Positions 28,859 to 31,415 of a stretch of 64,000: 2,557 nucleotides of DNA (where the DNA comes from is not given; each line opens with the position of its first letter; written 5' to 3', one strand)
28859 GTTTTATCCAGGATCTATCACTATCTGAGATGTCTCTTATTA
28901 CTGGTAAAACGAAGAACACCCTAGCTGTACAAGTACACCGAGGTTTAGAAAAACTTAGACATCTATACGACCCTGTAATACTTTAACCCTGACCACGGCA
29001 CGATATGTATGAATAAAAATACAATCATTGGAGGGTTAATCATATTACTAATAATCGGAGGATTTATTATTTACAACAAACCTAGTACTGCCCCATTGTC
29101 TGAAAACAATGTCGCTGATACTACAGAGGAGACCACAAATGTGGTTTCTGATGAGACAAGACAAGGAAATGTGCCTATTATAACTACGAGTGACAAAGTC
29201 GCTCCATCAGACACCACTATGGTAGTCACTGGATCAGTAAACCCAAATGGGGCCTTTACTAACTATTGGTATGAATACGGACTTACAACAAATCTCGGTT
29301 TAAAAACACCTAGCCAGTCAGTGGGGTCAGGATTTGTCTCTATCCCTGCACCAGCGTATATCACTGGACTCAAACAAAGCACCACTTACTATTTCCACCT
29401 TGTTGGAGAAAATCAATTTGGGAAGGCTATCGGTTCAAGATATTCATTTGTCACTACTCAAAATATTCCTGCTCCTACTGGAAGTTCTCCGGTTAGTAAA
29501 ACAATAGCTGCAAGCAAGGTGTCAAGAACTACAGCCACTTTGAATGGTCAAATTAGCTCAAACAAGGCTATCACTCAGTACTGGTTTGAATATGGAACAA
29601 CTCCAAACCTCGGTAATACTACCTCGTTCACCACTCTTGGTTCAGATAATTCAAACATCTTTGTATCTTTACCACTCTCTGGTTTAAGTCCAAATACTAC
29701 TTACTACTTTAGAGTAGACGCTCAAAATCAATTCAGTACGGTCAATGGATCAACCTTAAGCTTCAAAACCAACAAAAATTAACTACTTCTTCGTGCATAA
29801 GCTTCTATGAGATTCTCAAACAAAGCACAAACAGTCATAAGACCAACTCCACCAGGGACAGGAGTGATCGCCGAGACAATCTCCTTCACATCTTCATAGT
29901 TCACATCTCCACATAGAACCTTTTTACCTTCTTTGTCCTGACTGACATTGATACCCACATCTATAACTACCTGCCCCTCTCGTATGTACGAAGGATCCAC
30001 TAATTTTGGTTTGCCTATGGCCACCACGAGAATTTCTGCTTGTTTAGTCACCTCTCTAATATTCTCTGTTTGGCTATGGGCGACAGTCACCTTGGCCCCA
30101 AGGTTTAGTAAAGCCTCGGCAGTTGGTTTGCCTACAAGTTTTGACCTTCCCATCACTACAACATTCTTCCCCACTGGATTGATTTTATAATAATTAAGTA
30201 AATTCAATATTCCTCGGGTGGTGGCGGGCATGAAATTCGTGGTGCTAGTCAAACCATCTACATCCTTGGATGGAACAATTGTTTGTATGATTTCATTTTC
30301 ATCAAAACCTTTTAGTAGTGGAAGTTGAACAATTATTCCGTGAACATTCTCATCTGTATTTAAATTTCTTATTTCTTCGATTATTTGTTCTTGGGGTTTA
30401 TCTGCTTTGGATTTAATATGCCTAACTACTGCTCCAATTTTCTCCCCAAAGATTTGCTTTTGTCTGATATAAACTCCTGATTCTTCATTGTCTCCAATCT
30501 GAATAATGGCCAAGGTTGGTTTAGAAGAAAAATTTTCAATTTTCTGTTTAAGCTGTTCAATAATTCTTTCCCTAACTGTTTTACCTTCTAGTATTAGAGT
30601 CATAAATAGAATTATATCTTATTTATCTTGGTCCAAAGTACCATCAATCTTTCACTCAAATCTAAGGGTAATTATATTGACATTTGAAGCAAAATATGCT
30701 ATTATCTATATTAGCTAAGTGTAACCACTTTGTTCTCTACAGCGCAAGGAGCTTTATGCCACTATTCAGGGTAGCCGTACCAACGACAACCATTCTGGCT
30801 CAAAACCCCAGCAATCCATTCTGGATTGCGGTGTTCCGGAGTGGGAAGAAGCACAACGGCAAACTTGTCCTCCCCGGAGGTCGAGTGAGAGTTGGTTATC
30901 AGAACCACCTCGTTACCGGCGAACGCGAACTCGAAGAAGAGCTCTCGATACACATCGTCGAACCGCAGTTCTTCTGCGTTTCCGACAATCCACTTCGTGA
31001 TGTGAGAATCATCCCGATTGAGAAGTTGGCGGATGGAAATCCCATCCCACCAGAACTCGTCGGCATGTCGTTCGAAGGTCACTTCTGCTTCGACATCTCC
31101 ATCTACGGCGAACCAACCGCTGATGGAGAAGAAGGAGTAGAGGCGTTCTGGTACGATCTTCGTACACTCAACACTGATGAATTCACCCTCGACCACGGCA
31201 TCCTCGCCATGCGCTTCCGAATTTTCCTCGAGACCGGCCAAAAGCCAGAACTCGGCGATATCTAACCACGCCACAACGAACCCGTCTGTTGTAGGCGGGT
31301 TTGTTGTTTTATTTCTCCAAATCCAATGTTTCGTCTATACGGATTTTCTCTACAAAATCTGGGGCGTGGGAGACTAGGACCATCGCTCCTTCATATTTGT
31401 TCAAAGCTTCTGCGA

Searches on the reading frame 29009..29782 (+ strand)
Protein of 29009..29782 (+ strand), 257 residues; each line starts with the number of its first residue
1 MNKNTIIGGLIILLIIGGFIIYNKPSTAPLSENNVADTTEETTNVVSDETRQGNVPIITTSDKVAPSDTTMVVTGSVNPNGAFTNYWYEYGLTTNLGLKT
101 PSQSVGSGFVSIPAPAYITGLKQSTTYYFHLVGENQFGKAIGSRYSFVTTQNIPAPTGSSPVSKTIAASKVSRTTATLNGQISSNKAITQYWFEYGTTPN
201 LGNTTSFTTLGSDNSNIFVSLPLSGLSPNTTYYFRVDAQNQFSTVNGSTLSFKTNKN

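Call 8: search_protein_families(library=pfam, proteins=[window:29009-29782:+], max_evalue=0.01)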
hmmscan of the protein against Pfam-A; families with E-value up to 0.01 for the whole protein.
window:29009-29782:+ (257 aa): 6 families
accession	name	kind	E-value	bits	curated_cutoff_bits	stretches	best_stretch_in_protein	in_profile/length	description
PF16656.11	Pur_ac_phosph_N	-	1.7e-08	35.3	30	1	184-254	25-93/93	Purple acid Phosphatase, N-terminal domain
PF00041.27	fn3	-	6.6e-06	26.7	25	1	166-241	6-71/84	Fibronectin type III domain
PF16655.11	PhoD_N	-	4.1e-05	24.5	30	1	193-249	32-88/90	PhoD-like phosphatase, N-terminal domain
PF25059.1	FN3_DSCAM-DSCAML_C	-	0.0008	20.1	39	0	205-254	33-79/89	DSCAM/DSCAML C-terminal Fn3-like domain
PF10179.15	NDNF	-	0.0038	17.7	27.3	0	223-243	93-116/127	Neuron-derived neurotrophic factor, first Fn(III) domain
PF24489.1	Ig_J_second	-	0.0092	16.4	27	0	119-140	63-84/105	Tip attachment protein J second Ig-like domain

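Call 9: search_protein_families(library=ncbifam, proteins=[window:29009-29782:+], max_evalue=0.01)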
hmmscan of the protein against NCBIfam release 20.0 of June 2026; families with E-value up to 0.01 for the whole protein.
window:29009-29782:+ (257 aa): 0 families

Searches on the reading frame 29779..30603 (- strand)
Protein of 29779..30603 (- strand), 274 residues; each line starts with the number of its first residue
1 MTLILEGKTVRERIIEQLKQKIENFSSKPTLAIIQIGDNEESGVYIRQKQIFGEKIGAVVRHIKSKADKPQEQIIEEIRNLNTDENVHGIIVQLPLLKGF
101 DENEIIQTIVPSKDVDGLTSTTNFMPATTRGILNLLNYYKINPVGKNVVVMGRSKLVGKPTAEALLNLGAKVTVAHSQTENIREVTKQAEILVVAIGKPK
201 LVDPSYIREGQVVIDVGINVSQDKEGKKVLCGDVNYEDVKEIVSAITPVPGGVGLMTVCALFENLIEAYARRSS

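Call 8: search_protein_families(library=pfam, proteins=[window:29779-30603:-], max_evalue=0.01)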
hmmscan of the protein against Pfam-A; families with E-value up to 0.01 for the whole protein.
window:29779-30603:- (274 aa): 3 families
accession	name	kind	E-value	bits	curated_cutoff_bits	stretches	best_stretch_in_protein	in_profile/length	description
PF02882.25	THF_DHG_CYH_C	-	1.8e-54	183.8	27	1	121-271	12-158/160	Tetrahydrofolate dehydrogenase/cyclohydrolase, NAD(P)-binding domain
PF00763.28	THF_DHG_CYH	-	5.6e-31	107.6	32.8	1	5-116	1-115/115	Tetrahydrofolate dehydrogenase/cyclohydrolase, catalytic domain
PF00106.31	adh_short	-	0.0076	16.2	26.6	0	146-190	1-45/195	short chain dehydrogenase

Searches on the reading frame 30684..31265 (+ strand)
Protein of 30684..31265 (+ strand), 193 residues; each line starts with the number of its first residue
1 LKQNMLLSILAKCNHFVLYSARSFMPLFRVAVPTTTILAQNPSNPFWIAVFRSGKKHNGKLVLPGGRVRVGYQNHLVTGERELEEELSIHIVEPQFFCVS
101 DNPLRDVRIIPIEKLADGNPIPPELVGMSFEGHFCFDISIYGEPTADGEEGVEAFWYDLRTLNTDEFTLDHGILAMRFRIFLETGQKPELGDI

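Call 8: search_protein_families(library=pfam, proteins=[window:30684-31265:+], max_evalue=0.01)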
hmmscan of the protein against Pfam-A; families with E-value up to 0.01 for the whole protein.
window:30684-31265:+ (193 aa): 1 family
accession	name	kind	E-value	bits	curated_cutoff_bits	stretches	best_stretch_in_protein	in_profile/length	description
PF00293.34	NUDIX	-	0.00017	22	21.1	1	37-165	8-121/134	NUDIX domain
